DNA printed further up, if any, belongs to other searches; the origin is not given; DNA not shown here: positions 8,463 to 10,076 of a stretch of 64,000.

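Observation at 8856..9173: Eukaryote-type C-type lectin domain with EPN and WND motifs in an archaeal membrane protein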

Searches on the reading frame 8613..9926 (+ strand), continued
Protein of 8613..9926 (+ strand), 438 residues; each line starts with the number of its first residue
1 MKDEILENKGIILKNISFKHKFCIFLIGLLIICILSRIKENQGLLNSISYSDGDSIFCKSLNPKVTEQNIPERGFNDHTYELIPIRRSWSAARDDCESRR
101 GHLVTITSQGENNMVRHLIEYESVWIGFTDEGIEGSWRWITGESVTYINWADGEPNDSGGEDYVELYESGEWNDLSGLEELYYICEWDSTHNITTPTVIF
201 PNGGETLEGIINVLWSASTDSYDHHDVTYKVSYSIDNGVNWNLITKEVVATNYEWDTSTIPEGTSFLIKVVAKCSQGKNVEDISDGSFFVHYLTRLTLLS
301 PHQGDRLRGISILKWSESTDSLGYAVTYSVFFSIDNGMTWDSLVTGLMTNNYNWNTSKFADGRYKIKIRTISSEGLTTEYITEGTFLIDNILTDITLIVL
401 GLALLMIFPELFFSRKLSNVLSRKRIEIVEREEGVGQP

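Call 21: predict_structure(alignment_id=A1)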
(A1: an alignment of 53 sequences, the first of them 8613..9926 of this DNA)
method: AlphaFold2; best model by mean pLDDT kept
length: 438 residues; sequences in the alignment: 53
mean_pLDDT: 84.9   pTM: 0.59
mean pLDDT of the five models: 84.9, 83.6, 83.3, 83.2, 82.6
residues with pLDDT >= 90: 282; 70-90: 74; 50-70: 31; < 50: 51
segments of 3 or more residues with pLDDT < 50: 1-17, 41-69, 434-438
pLDDT, mean of each block of 10 residues (from residue 1): 44 50 78 68 42 38 41 79 97 97 97 95 97 95 96 92 97 97 92 93 91 96 86 97 97 95 94 92 95 94 97 97 95 98 98 97 98 94 96 72 83 76 59 45
secondary structure, 60 per line:
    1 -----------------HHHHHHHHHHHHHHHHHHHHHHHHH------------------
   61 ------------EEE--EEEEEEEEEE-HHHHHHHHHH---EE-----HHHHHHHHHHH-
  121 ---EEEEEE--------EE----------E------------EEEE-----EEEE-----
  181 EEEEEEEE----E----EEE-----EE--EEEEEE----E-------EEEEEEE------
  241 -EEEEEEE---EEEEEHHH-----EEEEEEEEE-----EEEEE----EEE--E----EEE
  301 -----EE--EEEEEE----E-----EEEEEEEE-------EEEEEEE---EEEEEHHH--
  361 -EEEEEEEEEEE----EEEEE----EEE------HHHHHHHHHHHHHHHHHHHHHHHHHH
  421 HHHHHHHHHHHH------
elements in order: H18-42 E73-75 E78-87 H89-98 H109-119 E124-129 E163-166 E172-175 E181-188 E198-200 E210-215 E228-234 E242-248 E252-256 E265-273 E279-283 E288-290 E298-300 E310-315 E326-333 E341-347 E351-355 E362-372 E377-381 E386-388 H395-432

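Call 23: fold_search(model_id=the predicted structure, library=pdb)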
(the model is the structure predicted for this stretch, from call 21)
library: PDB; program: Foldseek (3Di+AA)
matches with E <= 10: 1840; with E <= 0.001: 956
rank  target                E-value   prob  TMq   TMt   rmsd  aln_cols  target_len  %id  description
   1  1tdq_B                5.0e-11  1.00  0.26  0.88   0.9       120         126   31  Structural basis for the interactions between tenascins and the C-type lectin domains from lecticans: evidence for a c (released 2004-08-31)
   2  4j6k_C                5.2e-11  1.00  0.27  0.90   1.3       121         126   31  Crystal structure of calcium2+-free wild-type CD23 lectin domain (crystal form B) (released 2013-08-28)
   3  4m17_K                1.0e-10  1.00  0.26  0.80   1.2       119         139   33  Crystal Structure of Surfactant Protein-D D325A/R343V mutant (released 2013-12-04)
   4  6py1                  1.0e-10  1.00  0.26  0.84   1.4       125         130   30  Crystal Structure of the Carbohydrate Recognition Domain of the Human Macrophage Galactose C-Type Lectin Bound to GalNAc (released 2020-07-29)
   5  4m18_G                1.2e-10  1.00  0.26  0.77   1.3       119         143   33  Crystal Structure of Surfactant Protein-D D325A/R343V mutant in complex with trimannose (Man-a1,2Man-a1,2Man) (released 2013-12-04)
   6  4g96_A                1.4e-10  1.00  0.25  0.80   1.2       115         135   32  Crystal structure of calcium2+-free wild-type CD23 lectin domain (released 2013-06-26)
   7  4m17_C                1.4e-10  1.00  0.26  0.77   1.2       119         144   33  Crystal Structure of Surfactant Protein-D D325A/R343V mutant (released 2013-12-04)
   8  9qy1                  1.4e-10  1.00  0.26  0.88   5.0       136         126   28  Endo180 (uPARAP) carbohydrate-recognition domain 2 with bound methyl fucoside (released 2025-05-28)
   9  6w12                  1.5e-10  1.00  0.26  0.84   1.4       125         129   30  Crystal Structure of the Carbohydrate Recognition Domain of the Human Macrophage Galactose C-Type Lectin Bound to the Tu (released 2021-03-10)
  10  4m17_F                1.7e-10  1.00  0.26  0.79   1.2       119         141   33  Crystal Structure of Surfactant Protein-D D325A/R343V mutant (released 2013-12-04)
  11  2ox9_A                1.8e-10  1.00  0.26  0.85   1.4       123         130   35  Mouse Scavenger Receptor C-type Lectin carbohydrate-recognition domain. (released 2007-04-03)
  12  4yli_C                1.8e-10  1.00  0.27  0.75   2.4       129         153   26  CL-K1 trimer (released 2015-04-08)
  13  6pwr_A                1.9e-10  1.00  0.26  0.87   1.1       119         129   35  Crystal structure of the cow C-type carbohydrate-recognition domain of CD23 in the presence of GlcNAc-beta1-2-Man (released 2019-09-11)
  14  4m18_D                1.9e-10  1.00  0.26  0.77   1.2       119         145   33  Crystal Structure of Surfactant Protein-D D325A/R343V mutant in complex with trimannose (Man-a1,2Man-a1,2Man) (released 2013-12-04)
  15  4m17_B                2.2e-10  1.00  0.26  0.78   1.2       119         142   33  Crystal Structure of Surfactant Protein-D D325A/R343V mutant (released 2013-12-04)
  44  2zib                  6.7e-10  1.00  0.26  0.85   1.4       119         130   24  Crystal structure analysis of calcium-independent type II antifreeze protein (released 2008-08-19)
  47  1qdd_A                7.1e-10  1.00  0.26  0.76   6.4       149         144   23  CRYSTAL STRUCTURE OF HUMAN LITHOSTATHINE TO 1.3 A RESOLUTION (released 1999-05-28)
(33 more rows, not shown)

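Call 24: find_encoding_contigs(protein=P0001, flank=3000, max_places=6)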
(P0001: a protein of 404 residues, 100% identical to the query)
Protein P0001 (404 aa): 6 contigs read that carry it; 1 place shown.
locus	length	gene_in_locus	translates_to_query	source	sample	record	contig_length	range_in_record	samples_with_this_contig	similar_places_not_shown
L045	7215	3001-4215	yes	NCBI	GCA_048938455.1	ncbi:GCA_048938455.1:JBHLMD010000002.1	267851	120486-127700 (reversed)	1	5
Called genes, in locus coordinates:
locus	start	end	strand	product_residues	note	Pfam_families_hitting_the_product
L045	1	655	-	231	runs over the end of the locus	-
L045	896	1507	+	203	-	PF01864:CarS-like, PF01148:CTP_transf_1 (weak)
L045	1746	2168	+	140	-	-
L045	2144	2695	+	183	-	PF01066:CDP-OH_P_transf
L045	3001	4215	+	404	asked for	PF00059:Lectin_C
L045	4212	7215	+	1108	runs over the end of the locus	-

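Call 25: search_protein_families(library=ncbifam, proteins=[window:8613-9926:+], max_evalue=0.01)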
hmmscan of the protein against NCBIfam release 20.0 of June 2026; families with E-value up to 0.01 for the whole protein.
window:8613-9926:+ (438 aa): 1 family
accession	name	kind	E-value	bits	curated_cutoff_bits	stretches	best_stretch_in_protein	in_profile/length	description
TIGR00864.1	PCC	subfamily_domain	9.6e-06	22.2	1861.4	1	76-193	307-428/2700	polycystin cation channel protein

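Call 35: search_protein_families(library=pfam, proteins=[L002:14937-19028:+, L002:11245-14934:+], max_evalue=0.1)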
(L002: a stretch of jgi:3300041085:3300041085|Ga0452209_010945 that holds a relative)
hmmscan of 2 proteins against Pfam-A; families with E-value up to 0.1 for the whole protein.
L002:14937-19028:+ (1364 aa): 2 families
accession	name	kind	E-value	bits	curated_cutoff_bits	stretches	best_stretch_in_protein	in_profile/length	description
PF06482.17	Endostatin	-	0.013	15.6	29.4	0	746-792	20-70/170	Collagenase NC10 and Endostatin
PF18912.6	DZR_2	-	0.015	15.5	27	1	1330-1359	17-46/56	Double zinc ribbon domain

L002:11245-14934:+ (1230 aa): 4 families
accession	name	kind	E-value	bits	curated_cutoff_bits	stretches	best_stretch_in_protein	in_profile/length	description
PF20235.3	PIR2-like_helical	-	0.0032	18.1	27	0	335-371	67-103/116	PIR2-like, helical domain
PF18581.7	SYCP2_ARLD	-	0.0073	16.7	27.8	0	923-971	78-126/175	Synaptonemal complex 2 armadillo-repeat-like domain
PF04358.19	DsrC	-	0.012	16.5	24.9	0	447-494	13-57/107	DsrC like protein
PF05218.19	DUF713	-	0.083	13.1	24.5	0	1048-1084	26-62/185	Protein of unknown function (DUF713)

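Call 41: list_cluster_members(proteins=[P0035, P0032, P0004, P0124, P0109, P0129, P0103, P0096, P0098, P0100])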
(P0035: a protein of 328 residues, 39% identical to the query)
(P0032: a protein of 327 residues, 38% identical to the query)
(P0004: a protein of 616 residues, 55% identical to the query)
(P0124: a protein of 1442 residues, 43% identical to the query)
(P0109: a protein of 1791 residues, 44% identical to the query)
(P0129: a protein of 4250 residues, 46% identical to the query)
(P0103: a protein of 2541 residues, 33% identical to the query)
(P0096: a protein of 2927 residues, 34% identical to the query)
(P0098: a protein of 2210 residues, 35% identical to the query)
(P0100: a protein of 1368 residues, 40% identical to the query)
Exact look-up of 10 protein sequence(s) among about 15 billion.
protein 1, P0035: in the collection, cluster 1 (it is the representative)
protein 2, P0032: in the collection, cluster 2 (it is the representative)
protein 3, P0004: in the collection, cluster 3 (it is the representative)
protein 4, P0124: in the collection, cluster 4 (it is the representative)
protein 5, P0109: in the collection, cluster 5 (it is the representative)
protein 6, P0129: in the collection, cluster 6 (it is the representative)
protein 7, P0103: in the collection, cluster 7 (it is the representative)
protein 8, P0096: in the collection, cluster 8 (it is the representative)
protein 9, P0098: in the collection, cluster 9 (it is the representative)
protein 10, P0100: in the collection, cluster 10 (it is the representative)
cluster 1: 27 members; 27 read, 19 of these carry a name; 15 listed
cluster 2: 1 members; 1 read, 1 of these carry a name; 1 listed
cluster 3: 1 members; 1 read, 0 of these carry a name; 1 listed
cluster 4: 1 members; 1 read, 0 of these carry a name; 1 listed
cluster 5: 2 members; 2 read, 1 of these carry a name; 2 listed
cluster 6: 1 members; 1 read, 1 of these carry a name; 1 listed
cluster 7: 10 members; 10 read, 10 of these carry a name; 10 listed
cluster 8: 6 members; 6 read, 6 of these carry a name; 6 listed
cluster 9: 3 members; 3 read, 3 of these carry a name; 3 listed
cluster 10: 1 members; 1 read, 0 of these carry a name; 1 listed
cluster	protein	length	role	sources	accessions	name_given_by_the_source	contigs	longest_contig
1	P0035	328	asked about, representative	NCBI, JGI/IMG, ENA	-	hypothetical protein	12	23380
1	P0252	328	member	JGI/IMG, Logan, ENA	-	hypothetical protein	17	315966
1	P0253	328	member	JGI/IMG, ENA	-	hypothetical protein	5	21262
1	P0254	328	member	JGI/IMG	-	hypothetical protein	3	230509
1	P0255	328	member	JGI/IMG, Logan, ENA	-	hypothetical protein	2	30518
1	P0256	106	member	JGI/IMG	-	hypothetical protein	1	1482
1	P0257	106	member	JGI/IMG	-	hypothetical protein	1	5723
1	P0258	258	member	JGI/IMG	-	hypothetical protein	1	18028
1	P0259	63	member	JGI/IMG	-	hypothetical protein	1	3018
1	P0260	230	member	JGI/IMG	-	hypothetical protein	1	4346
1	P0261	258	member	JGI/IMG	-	hypothetical protein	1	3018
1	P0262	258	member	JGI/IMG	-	hypothetical protein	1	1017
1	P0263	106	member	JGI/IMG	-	hypothetical protein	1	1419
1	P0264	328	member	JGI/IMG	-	hypothetical protein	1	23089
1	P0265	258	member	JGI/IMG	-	hypothetical protein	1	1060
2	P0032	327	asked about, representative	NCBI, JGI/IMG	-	hypothetical protein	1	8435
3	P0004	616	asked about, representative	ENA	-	-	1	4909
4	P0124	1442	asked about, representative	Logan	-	-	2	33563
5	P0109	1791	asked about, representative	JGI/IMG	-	hypothetical protein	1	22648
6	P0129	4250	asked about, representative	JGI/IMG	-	parallel beta-helix repeat protein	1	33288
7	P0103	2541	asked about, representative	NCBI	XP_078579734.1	lymphocyte antigen 75-like isoform X1 [Branchiostoma floridae x Branchiostoma japonicum]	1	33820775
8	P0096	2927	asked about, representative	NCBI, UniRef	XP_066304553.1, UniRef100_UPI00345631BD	uncharacterized protein [Branchiostoma lanceolatum] | uncharacterized protein n=1 Tax=Branchiostoma lanceolatum TaxID=7740 RepID=UPI00345631BD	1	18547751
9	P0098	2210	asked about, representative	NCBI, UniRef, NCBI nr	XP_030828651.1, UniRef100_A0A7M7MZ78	macrophage mannose receptor 1 [Strongylocentrotus purpuratus] | Macrophage mannose receptor 1-like n=1 Tax=Strongylocentrotus purpuratus TaxID=7668 ...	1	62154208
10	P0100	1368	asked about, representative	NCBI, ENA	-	-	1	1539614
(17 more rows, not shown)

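Call 45: search_protein_families(library=pfam, alignment_id=A1, max_evalue=0.001)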
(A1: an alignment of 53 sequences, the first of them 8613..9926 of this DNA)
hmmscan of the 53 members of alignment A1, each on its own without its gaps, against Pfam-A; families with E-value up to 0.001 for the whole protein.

A. member 1, window:8613-9926:+ (438 aa): 3 families
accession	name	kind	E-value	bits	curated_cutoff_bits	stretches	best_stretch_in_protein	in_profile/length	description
PF00059.27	Lectin_C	-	3.1e-21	76.6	22.6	1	87-186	3-106/107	Lectin C-type domain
PF21471.3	Reelin_subrepeat-B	-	0.00018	21.7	27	0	224-259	55-90/127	Reelin subrepeat B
PF02012.26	BNR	-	0.00029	20.8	27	0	331-341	1-11/12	BNR/Asp-box repeat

B. families by the number of members that match (of 53 scanned): 34 families (the first 25 are shown)
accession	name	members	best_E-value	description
PF00059.27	Lectin_C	41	1.1e-48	Lectin C-type domain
PF00041.27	fn3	10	2e-13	Fibronectin type III domain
PF13229.12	Beta_helix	9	6.5e-36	Right handed beta helix region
PF05048.19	NosD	9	4.3e-25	Periplasmic copper-binding protein (NosD)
PF01108.23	Tissue_fac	9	6.7e-11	Tissue factor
PF21471.3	Reelin_subrepeat-B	4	4.6e-06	Reelin subrepeat B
PF00404.24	Dockerin_1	3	2.8e-12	Dockerin type I domain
PF13385.13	Laminin_G_3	2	1.2e-28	Concanavalin A-like lectin/glucanases superfamily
PF25059.1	FN3_DSCAM-DSCAML_C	2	1.1e-07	DSCAM/DSCAML C-terminal Fn3-like domain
PF02012.26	BNR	2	9e-05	BNR/Asp-box repeat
PF07589.16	PEP-CTERM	2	0.0001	PEP-CTERM motif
PF05966.18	Chordopox_A33R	2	0.00017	Chordopoxvirus A33R protein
PF11617.13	Cu-binding_MopE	1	1.3e-30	Putative metal-binding motif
PF01436.27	NHL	1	6.8e-17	NHL repeat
PF14200.12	RicinB_lectin_2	1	1.8e-14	Ricin-type beta-trefoil lectin domain-like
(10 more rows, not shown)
